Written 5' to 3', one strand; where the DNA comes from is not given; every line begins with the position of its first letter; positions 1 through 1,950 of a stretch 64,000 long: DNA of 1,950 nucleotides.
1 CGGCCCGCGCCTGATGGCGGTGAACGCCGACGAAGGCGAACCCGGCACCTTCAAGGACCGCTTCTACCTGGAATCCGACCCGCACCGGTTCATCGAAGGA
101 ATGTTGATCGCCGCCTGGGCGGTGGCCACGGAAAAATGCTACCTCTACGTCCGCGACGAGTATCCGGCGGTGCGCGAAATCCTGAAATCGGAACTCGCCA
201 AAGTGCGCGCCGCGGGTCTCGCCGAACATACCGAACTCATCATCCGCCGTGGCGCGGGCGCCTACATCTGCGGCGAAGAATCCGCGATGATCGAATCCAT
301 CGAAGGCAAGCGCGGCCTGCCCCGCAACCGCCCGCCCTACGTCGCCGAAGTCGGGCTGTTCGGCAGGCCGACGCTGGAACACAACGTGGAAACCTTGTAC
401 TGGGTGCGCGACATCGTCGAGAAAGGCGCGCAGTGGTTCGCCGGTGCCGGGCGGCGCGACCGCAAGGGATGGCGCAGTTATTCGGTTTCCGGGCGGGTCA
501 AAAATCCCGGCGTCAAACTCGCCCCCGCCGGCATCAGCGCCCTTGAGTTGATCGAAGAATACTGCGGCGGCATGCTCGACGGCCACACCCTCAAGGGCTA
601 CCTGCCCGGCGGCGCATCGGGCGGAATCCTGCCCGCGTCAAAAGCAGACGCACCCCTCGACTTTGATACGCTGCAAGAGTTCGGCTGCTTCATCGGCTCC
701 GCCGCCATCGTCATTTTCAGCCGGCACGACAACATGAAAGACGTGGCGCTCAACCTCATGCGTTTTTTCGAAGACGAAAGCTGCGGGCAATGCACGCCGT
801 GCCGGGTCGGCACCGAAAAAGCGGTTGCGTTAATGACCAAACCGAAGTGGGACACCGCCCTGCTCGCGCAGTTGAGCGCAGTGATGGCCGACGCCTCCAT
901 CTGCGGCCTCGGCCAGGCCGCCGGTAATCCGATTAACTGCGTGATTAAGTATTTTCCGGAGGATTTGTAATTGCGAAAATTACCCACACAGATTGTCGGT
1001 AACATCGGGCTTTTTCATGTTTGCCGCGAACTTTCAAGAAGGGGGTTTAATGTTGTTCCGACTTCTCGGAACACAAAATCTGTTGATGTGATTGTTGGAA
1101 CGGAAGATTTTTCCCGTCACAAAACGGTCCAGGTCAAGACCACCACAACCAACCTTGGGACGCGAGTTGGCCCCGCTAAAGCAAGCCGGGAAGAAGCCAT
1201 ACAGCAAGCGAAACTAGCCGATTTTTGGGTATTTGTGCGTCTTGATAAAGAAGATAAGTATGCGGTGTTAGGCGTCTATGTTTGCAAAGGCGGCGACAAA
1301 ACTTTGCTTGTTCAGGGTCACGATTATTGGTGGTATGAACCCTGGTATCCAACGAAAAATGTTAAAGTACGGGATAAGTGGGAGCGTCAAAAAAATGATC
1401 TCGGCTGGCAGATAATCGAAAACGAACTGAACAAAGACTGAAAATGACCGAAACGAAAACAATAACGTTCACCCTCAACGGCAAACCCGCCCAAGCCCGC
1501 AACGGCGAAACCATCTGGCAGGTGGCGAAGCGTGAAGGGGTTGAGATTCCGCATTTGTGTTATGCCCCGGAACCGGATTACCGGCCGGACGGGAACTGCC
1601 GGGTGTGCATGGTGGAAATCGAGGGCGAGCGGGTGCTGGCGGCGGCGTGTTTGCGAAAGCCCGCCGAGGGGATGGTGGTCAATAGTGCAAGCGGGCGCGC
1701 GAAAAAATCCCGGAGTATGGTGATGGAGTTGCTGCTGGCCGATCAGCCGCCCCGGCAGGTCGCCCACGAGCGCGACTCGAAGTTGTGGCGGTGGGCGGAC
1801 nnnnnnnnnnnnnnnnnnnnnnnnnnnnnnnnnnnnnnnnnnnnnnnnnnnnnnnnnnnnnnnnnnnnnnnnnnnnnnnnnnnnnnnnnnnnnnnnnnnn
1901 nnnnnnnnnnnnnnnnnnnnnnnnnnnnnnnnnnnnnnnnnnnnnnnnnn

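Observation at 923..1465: Foreign low-GC PD-(D/E)XK-like ORF wedged with zero spacing between fdsB and fdsA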

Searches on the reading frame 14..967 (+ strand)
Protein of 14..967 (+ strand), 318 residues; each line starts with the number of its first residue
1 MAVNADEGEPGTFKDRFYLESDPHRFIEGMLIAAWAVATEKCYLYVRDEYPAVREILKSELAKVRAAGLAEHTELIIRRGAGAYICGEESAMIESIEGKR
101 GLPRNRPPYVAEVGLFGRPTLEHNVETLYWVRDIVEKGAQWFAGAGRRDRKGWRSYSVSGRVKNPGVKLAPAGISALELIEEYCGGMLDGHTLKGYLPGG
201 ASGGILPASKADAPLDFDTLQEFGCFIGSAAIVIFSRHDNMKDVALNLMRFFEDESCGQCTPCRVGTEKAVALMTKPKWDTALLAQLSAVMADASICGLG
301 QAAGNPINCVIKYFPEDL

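Call 55: search_protein_families(library=pfam, proteins=[window:14-967:+], max_evalue=0.001)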
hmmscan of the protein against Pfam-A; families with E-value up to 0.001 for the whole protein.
window:14-967:+ (318 aa): 3 families
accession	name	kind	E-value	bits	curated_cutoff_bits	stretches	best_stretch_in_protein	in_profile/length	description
PF01512.22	Complex1_51K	-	1.2e-30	106.9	31.2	1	3-131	33-148/150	Nuo51 FMN-binding domain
PF10589.14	NADH_4Fe-4S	-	1.4e-21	76.6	23.5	1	243-317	1-81/85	NADH-ubiquinone oxidoreductase-F iron-sulfur binding region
PF10531.15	SLBB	-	6.6e-05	23.1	27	1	157-191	3-37/55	SLBB domain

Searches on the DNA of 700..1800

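Call 101: search_rna_families(source=window, start=700, end=1800, threshold=evalue, max_evalue=1)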
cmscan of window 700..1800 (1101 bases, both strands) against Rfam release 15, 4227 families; matches with E-value up to 1: 1.
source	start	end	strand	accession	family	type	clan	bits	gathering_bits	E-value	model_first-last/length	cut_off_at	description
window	979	1073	+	RF02240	Xoo1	Gene; sRNA;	-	22.2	70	0.37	1-95/95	no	Xanthomonadaceae sRNA Xoo1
